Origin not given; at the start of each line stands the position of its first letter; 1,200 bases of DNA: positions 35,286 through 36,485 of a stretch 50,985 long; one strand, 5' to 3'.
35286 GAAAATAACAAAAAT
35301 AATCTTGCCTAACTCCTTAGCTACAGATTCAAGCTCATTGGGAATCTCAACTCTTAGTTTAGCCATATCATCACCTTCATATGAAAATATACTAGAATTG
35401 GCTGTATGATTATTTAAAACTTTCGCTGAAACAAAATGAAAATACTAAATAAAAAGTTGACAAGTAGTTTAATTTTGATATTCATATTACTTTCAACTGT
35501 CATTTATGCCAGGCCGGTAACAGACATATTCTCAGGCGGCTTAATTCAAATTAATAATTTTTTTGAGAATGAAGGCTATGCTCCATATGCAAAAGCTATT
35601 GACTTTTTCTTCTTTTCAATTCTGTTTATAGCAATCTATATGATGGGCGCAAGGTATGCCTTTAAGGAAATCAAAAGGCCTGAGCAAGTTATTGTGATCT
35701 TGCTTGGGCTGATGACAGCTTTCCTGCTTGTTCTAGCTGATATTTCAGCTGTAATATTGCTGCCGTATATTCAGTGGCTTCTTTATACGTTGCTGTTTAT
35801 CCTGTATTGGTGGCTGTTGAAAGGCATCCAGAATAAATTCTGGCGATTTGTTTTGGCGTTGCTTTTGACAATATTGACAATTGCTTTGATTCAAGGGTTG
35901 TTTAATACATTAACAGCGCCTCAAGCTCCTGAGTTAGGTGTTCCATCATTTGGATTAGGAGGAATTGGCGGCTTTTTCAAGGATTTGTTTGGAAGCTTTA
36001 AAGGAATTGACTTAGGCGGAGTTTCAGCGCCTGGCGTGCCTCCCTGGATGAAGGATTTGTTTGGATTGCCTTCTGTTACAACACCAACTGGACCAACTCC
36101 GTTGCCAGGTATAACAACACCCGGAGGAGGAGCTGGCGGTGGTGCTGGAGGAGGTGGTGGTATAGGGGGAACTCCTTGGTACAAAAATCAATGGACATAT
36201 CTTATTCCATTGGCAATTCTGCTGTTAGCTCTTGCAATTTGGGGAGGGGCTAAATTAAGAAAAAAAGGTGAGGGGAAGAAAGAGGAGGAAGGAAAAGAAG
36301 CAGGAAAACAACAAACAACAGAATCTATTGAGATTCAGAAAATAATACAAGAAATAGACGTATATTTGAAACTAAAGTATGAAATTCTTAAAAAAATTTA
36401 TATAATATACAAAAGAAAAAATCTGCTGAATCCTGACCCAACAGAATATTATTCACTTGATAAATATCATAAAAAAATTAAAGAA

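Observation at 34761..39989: wHTH/dead-NTase gene followed by a 1517-aa polytopic membrane giant: candidate uncharacterised system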

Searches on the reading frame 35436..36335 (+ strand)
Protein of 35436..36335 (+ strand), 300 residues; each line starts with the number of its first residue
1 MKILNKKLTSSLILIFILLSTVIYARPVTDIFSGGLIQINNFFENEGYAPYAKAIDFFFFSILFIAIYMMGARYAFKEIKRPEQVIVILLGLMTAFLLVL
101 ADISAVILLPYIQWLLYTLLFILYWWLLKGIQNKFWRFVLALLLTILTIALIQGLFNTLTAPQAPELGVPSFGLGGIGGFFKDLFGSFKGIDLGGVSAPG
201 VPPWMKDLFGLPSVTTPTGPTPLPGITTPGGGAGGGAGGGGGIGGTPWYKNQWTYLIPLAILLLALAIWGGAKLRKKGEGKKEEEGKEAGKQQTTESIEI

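Call 25: predict_structure(alignment_id=A1)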
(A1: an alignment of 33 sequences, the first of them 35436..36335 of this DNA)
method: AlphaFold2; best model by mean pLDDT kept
length: 300 residues; sequences in the alignment: 33
mean_pLDDT: 69.4   pTM: 0.44
mean pLDDT of the five models: 69.4, 68.9, 67.2, 66.6, 66.2
residues with pLDDT >= 90: 63; 70-90: 102; 50-70: 61; < 50: 74
segments of 3 or more residues with pLDDT < 50: 167-176, 190-197, 217-248, 280-292, 294-297
pLDDT, mean of each block of 10 residues (from residue 1): 66 78 68 76 86 93 95 93 97 96 84 82 86 91 86 72 51 48 57 47 68 51 43 35 41 63 77 60 46 46
secondary structure, 60 per line:
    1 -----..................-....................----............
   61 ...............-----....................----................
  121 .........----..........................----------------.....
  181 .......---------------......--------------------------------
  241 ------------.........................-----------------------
elements in order: H6-23 H25-44 H49-75 H81-100 H105-129 H134-159 H176-187 H203-208 H253-277

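Call 29: fold_search(model_id=the predicted structure, library=pdb)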
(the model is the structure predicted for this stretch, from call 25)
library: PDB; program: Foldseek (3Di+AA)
matches with E <= 10: 5; with E <= 0.001: 0
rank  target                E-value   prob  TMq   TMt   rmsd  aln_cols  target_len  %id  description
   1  7e8k_D                5.4e+00  0.08  0.12  0.16   5.4        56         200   14  Crystal structure of Proteinaceous RNase P (PRORP) from Planctomycetes bacterium GWF2_40_8 (released 2022-03-02)
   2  7e8j_A                6.5e+00  0.16  0.16  0.23   3.0        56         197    9  Crystal structure of Proteinaceous RNase P (PRORP) from Thermococcus celer (released 2022-03-02)
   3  9lzj_aK               7.3e+00  0.10  0.12  0.42   4.2        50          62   22  The PSI3-IsiA43 complex with a closed double ring of IsiA proteins bound to a trimeric PSI core (released 2025-12-31)
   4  8ssf_B                8.9e+00  0.20  0.15  0.25   5.5        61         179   13  Minimal protein-only/RNA-free Ribonuclease P from Hydrogenobacter thermophilus (released 2023-10-18)
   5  7e8j_B                8.9e+00  0.11  0.15  0.22   3.4        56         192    9  Crystal structure of Proteinaceous RNase P (PRORP) from Thermococcus celer (released 2022-03-02)

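Call 30: search_protein_representatives(alignment_id=A1)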
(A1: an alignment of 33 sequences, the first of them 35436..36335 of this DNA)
Query: 33 sequences, 295 profile positions. Proteins with E-value up to 0.001 (for the whole library): 202; up to 1e-10: 122; up to 1e-30: 71. The best 150 are listed.
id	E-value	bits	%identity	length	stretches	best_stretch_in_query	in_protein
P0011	1.9e-123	427.9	-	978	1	1-294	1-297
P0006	2.5e-123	427.5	-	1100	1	1-294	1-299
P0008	6.3e-123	426.2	-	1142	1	1-293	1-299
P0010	1.2e-122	425.3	-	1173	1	1-294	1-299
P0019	5.4e-121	419.8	-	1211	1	1-295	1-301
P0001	1.4e-119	415.1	-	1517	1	1-288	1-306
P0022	1.8e-117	408.3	-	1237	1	1-294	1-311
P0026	3.7e-117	407.2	-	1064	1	1-294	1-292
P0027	1.0e-116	405.8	-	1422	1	5-294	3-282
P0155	1.1e-116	405.6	-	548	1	1-294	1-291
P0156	2.9e-116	404.3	-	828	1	4-292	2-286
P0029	3.9e-116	403.9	-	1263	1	1-294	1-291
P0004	8.5e-116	402.7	-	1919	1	1-289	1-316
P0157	2.8e-115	401.0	-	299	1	7-277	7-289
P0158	3.6e-115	400.7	-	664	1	1-293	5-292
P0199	6.3e-36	140.6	-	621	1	5-268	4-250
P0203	6.1e-31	124.2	-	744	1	7-284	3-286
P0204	3.7e-29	118.4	-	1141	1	1-190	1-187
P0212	2.6e-20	89.3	-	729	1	7-210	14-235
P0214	5.4e-19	85.0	-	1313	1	6-289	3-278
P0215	6.5e-19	84.7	-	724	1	11-289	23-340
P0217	2.8e-18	82.6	-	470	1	15-167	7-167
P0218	7.0e-17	78.0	-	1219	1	6-294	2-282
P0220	2.1e-16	76.5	-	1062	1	32-270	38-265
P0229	7.4e-14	68.1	-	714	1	17-282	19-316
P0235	3.6e-13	65.9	-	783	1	51-241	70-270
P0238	1.3e-12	64.0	-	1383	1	18-271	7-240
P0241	3.8e-12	62.5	-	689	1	13-264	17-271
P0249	2.2e-11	60.0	-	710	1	11-284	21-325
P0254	8.8e-11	58.0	-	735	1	4-283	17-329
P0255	1.6e-10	57.2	-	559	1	56-279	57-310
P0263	1.5e-09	54.0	-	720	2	50-161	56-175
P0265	1.9e-09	53.6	-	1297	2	20-204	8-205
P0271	8.6e-09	51.5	-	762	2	37-187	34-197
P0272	1.1e-08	51.1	-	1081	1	19-268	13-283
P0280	3.8e-08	49.4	-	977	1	12-288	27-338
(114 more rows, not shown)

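Call 33: search_protein_families(library=pfam, alignment_id=A3, max_evalue=0.001)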
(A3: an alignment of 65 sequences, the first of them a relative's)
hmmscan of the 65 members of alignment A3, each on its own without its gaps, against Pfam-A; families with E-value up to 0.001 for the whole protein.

A. member 1, P0199 (621 aa): 0 families

B. families by the number of members that match (of 65 scanned): 16 families
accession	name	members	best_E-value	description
PF01833.30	TIG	2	6.1e-11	IPT/TIG domain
PF00801.26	PKD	1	4.9e-11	PKD domain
PF18911.6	PKD_4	1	4.1e-09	PKD domain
PF00498.31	FHA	1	1.2e-07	FHA domain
PF17210.9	SdrD_B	1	1.9e-06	SdrD B-like domain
PF17802.7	SpaA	1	2.3e-06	Prealbumin-like fold domain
PF13620.12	CarboxypepD_reg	1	2.9e-05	Carboxypeptidase regulatory-like domain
PF22352.2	K319L-like_PKD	1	3.9e-05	K319L-like, PKD domain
PF05816.16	TelA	1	4.8e-05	Toxic anion resistance protein (TelA)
PF01464.25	SLT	1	7.6e-05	Transglycosylase SLT domain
PF14264.12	Glucos_trans_II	1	0.00017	Glucosyl transferase GtrII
PF00691.25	OmpA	1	0.00017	OmpA family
PF11974.14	bMG3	1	0.00022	Bacterial alpha-2-macroglobulin MG3 domain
PF05491.19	RuvB_C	1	0.00032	RuvB C-terminal winged helix domain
PF20878.2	REST_helical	1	0.0006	Helical region in REST corepressor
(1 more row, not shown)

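Call 38: list_cluster_members(proteins=[P0199, P0204, P0214, P0218, P0220, P0238, P0265, P0272, P0280, P0235])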
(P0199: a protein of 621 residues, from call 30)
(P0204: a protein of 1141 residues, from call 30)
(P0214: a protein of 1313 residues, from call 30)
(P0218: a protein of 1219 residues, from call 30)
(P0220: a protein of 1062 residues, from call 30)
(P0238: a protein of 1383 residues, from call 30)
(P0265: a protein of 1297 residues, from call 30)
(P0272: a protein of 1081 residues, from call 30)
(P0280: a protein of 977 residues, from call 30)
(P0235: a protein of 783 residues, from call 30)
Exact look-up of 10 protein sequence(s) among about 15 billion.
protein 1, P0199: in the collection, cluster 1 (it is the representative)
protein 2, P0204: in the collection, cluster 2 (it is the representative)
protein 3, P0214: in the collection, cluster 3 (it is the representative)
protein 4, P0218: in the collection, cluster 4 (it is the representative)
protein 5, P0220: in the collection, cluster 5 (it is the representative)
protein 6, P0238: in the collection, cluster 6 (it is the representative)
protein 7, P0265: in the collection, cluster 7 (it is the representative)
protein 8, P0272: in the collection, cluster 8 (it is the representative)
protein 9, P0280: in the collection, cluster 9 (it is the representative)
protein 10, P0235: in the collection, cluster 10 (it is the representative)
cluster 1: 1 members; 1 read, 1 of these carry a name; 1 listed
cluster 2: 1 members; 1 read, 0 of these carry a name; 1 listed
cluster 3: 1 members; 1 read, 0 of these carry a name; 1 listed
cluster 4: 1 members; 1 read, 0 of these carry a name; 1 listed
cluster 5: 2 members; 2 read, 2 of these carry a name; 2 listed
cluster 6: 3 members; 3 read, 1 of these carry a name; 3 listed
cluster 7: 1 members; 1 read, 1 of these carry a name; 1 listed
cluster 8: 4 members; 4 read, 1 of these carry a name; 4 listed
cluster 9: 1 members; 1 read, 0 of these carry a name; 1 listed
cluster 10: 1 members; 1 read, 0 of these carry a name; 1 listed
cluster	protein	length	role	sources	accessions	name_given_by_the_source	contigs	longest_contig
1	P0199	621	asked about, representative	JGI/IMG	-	hypothetical protein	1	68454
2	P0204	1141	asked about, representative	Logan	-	-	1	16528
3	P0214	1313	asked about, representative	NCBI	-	-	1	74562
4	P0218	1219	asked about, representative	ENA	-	-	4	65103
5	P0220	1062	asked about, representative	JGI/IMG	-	hypothetical protein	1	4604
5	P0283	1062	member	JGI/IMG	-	hypothetical protein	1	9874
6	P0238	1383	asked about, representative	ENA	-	-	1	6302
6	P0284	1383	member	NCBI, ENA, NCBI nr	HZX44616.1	MAG TPA: hypothetical protein VFF28_02930 [Candidatus Nanoarchaeia archaeon] | hypothetical protein [Candidatus Nanoarchaeia archaeon]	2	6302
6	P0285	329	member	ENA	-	-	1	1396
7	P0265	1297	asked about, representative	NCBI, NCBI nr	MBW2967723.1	hypothetical protein KY362_04500 [Candidatus Woesearchaeota archaeon] | hypothetical protein [Candidatus Woesearchaeota archaeon]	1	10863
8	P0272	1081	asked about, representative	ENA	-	-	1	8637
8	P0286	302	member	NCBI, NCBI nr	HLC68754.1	MAG TPA: hypothetical protein VJH24_02850, partial [Candidatus Bilamarchaeaceae archaeon] | hypothetical protein [Candidatus Bilamarchaeaceae archaeon]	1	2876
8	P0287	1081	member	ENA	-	-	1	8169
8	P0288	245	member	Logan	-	-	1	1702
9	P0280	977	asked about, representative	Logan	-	-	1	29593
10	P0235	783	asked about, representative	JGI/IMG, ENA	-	-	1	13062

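Call 39: find_encoding_contigs(protein=P0214, flank=6000, max_places=1)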
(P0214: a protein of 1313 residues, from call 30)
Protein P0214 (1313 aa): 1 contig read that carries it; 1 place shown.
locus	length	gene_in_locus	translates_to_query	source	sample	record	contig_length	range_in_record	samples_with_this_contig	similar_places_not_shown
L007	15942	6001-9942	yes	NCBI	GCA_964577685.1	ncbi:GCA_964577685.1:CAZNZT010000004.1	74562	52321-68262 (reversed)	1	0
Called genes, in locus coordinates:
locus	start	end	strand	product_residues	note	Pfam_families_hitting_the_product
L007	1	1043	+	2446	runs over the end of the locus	?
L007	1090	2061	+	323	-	PF01380:SIS, PF10432:bact-PGI_C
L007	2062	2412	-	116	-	PF04434:SWIM (faint)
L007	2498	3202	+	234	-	-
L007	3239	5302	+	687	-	PF02463:SMC_N, PF13175:AAA_15 (weak), PF13476:AAA_23, PF13555:AAA_29 (weak), PF02463:SMC_N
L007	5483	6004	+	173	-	-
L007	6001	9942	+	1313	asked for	-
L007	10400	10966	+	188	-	PF01300:Sua5_yciO_yrdC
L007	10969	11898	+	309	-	PF01073:3Beta_HSD, PF01370:Epimerase, PF02719:Polysacc_synt_2, PF04321:RmlD_sub_bind, PF07993:NAD_binding_4, PF08659:KR, PF13460:NAD_binding_10, PF16363:GDP_Man_Dehyd, +2 more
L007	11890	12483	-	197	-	PF00596:Aldolase_II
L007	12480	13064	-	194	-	PF01966:HD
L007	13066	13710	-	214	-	-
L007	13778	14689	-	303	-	PF00890:FAD_binding_2 (faint), PF01134:GIDA (faint), PF01266:DAO (faint), PF03486:HI0933_like (faint), PF07992:Pyr_redox_2, PF13738:Pyr_redox_3, PF00070:Pyr_redox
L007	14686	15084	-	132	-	PF01592:NifU_N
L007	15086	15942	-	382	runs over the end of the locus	PF00266:Aminotran_5, PF01212:Beta_elim_lyase, PF01041:DegT_DnrJ_EryC1 (weak)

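Call 40: find_encoding_contigs(protein=P0218, flank=6000, max_places=1)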
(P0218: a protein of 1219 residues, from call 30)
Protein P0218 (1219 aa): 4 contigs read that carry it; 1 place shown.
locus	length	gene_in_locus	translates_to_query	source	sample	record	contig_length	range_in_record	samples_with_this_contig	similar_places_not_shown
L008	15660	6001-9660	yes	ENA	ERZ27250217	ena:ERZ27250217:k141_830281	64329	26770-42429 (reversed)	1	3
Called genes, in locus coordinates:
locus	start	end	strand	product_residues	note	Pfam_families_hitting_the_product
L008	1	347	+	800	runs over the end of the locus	-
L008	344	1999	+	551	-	-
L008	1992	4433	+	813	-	-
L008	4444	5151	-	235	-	-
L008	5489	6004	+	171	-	-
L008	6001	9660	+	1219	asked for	PF00498:FHA (weak), PF01833:TIG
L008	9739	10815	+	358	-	-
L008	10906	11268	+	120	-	-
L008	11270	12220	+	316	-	-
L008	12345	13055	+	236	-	PF09754:PAC2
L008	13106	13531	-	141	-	-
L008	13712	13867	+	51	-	PF04014:MazE_antitoxin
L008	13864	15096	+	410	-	-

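Call 41: find_encoding_contigs(protein=P0199, flank=6000, max_places=1)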
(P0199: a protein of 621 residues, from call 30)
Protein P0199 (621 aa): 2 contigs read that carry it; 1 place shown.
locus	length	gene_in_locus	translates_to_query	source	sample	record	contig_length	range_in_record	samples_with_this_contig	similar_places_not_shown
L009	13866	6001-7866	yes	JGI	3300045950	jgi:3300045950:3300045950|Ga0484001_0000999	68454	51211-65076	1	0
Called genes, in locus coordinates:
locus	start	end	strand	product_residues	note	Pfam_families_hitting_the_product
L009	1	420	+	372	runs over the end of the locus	PF01637:ATPase_2 (faint), PF13173:AAA_14 (faint), PF13401:AAA_22 (faint)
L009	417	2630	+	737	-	-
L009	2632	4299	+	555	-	-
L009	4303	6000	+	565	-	-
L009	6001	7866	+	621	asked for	-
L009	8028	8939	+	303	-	-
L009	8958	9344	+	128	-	-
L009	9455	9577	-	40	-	-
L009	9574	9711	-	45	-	-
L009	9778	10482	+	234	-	PF09754:PAC2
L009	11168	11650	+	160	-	PF02643:DUF192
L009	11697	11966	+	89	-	-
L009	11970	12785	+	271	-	PF02899:Phage_int_SAM_1 (weak), PF13495:Phage_int_SAM_4, PF00589:Phage_integrase, PF22823:MrpR_C_cat (weak)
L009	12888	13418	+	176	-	-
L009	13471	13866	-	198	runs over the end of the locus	-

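Call 50: find_related_loci(query=A1, collection=genome_contigs, flank=8000)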
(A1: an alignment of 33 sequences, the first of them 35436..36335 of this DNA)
Query A1 (300 aa) in genome_contigs; peptide patterns used: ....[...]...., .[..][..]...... (x = any residue, [..] = any of these).
400 stretches matched a pattern; 28 encode a relative of the query (tblastn E <= 1e-3); 28 distinct loci.
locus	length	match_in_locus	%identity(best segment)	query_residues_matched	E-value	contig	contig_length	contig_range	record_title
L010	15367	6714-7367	76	21-229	7e-93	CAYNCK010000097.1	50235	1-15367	MAG TPA_asm: uncultured Methanosarcinales archaeon isolate binchicken_co203_103 genome assembly, contig: k141_1905237, w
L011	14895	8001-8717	60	1-249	4e-75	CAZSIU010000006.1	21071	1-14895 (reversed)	MAG TPA_asm: uncultured Methanosarcinales archaeon isolate SRP178908_co1_292 genome assembly, contig: NODE_1587_length_2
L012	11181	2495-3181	61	21-262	6e-74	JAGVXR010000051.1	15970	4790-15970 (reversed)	Candidatus Woesearchaeota archaeon isolate RIFCSPHIGHO2_01_FULL_38_11 rifcsphigho2_01_scaffold_8335, whole genome shotgu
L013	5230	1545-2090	66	20-212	2e-73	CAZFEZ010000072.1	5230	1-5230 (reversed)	MAG TPA_asm: uncultured Methanosarcinales archaeon isolate binchicken_co38_1194 genome assembly, contig: NODE_33215_leng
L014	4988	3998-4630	62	1-219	4e-72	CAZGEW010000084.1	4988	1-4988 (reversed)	MAG TPA_asm: uncultured Methanosarcinales archaeon isolate binchicken_co144_1089 genome assembly, contig: NODE_34939_len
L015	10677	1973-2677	58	24-278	7e-71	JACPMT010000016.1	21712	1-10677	MAG: Candidatus Woesearchaeota archaeon isolate NC_groundwater_556_Ag_S-0.1um_39_10 S35_SO-1_scaffold_9687, whole genome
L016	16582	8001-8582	63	20-221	2e-69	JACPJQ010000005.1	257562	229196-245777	MAG: Candidatus Woesearchaeota archaeon isolate NC_groundwater_472_Ag_B-0.1um_38_40 S34_3B_scaffold_275673, whole genome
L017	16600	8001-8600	66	10-221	8e-69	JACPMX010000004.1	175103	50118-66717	MAG: Candidatus Woesearchaeota archaeon isolate NC_groundwater_560_Ag_S-0.1um_42_26 S35_SO-1_scaffold_86507, whole genom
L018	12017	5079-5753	60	12-229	2e-68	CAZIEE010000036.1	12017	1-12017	MAG TPA_asm: uncultured Methanosarcinales archaeon isolate SRP090828_co1_47 genome assembly, contig: NODE_963_length_120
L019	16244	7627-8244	62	1-220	4e-70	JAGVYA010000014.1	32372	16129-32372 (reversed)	Candidatus Woesearchaeota archaeon isolate RIFCSPLOWO2_01_FULL_35_20 rifcsplowo2_01_scaffold_2006, whole genome shotgun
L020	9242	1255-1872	65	21-219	6e-66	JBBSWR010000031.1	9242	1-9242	MAG: Nanoarchaeota archaeon isolate H43-bin135_1 H43_bin135_1_000000000031, whole genome shotgun sequence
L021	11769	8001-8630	64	1-211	8e-63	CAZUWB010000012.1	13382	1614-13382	MAG TPA_asm: uncultured Methanosarcinales archaeon isolate binchicken_co125_976 genome assembly, contig: NODE_9391_lengt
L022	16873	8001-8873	56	1-300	1e-77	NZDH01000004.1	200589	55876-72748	MAG: Candidatus Woesearchaeota archaeon isolate ARS106 34052, whole genome shotgun sequence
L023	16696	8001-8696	52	24-284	1e-61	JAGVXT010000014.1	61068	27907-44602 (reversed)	Candidatus Woesearchaeota archaeon isolate RIFCSPLOWO2_01_FULL_38_40 rifcsplowo2_01_scaffold_4564, whole genome shotgun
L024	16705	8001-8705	63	2-229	2e-61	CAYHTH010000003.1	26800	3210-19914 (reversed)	MAG TPA_asm: uncultured Methanosarcinales archaeon isolate ERP119705_co14_301 genome assembly, contig: NODE_1479_length_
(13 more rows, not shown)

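Call 61: search_protein_families(library=pfam, proteins=[P0203, P0204, P0214, P0218, P0220, P0238, P0265, P0272, P0217], max_evalue=0.01)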
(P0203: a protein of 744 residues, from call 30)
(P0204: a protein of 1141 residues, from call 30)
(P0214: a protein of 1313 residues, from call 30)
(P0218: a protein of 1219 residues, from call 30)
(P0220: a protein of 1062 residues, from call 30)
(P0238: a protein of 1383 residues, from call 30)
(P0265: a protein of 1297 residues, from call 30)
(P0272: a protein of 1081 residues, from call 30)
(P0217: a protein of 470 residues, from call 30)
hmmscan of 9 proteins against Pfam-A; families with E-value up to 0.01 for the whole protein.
P0203 (744 aa): 1 family
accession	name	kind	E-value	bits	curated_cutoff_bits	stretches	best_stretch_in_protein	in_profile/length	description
PF01833.30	TIG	-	2e-10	41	20.9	1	504-577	3-73/84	IPT/TIG domain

P0204 (1141 aa): 0 families

P0214 (1313 aa): 6 families
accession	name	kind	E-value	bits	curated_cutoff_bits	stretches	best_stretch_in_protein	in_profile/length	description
PF05491.19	RuvB_C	-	0.00032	21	24.7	0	375-403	6-34/72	RuvB C-terminal winged helix domain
PF20878.2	REST_helical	-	0.0006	20.4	27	0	499-532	13-45/65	Helical region in REST corepressor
PF08181.16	DegQ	-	0.0012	19.4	22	0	517-532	15-30/46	DegQ (SacQ) family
PF16632.10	Caskin-tail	-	0.0014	19.4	35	0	1091-1115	32-56/63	C-terminal region of Caskin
PF16796.11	Microtub_bd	-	0.0038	17.6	27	0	828-858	5-35/155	Microtubule binding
PF09843.14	DUF2070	-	0.0078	15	30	0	26-152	37-147/561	Predicted membrane protein (DUF2070)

P0218 (1219 aa): 2 families
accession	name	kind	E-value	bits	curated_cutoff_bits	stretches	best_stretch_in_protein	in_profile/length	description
PF01833.30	TIG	-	6.1e-11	42.6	20.9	1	801-878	1-79/84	IPT/TIG domain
PF00498.31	FHA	-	1.2e-07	32.5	20.7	1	694-767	3-66/67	FHA domain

P0220 (1062 aa): 0 families

P0238 (1383 aa): 1 family
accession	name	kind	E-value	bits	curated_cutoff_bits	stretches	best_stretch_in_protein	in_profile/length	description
PF17957.7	Big_7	-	0.0031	18.6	24.1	0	475-501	2-28/70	Bacterial Ig domain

P0265 (1297 aa): 0 families

P0272 (1081 aa): 0 families

P0217 (470 aa): 0 families

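Call 62: search_protein_families(library=pfam, alignment_id=A3, max_evalue=0.5)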
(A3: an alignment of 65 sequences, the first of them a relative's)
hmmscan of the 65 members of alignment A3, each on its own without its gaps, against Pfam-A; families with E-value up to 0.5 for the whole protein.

A. member 1, P0199 (621 aa): 0 families

B. families by the number of members that match (of 65 scanned): 187 families (the first 25 are shown)
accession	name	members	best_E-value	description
PF09843.14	DUF2070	5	0.0078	Predicted membrane protein (DUF2070)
PF00691.25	OmpA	4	0.00017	OmpA family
PF17957.7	Big_7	3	0.0031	Bacterial Ig domain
PF14316.11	DUF4381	3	0.0052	Domain of unknown function (DUF4381)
PF01757.29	Acyl_transf_3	3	0.0053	Acyltransferase domain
PF18949.5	DUF5693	3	0.051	Family of unknown function (DUF5693)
PF01833.30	TIG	2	6.1e-11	IPT/TIG domain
PF14703.12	PHM7_cyt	2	0.0023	Cytosolic domain of 10TM putative phosphate transporter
PF05531.17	NPV_P10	2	0.0024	Nucleopolyhedrovirus P10 protein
PF07219.19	HemY_N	2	0.0034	HemY protein N-terminus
PF07303.18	Occludin_ELL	2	0.022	Occludin homology domain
PF24611.2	Spectrin_Anc-1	2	0.035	Nuclear anchorage protein 1, spectrin-like repeat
PF06037.17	DUF922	2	0.051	Bacterial protein of unknown function (DUF922)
PF08702.15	Fib_alpha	2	0.052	Fibrinogen alpha/beta chain family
PF05235.19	CHAD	2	0.064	CHAD domain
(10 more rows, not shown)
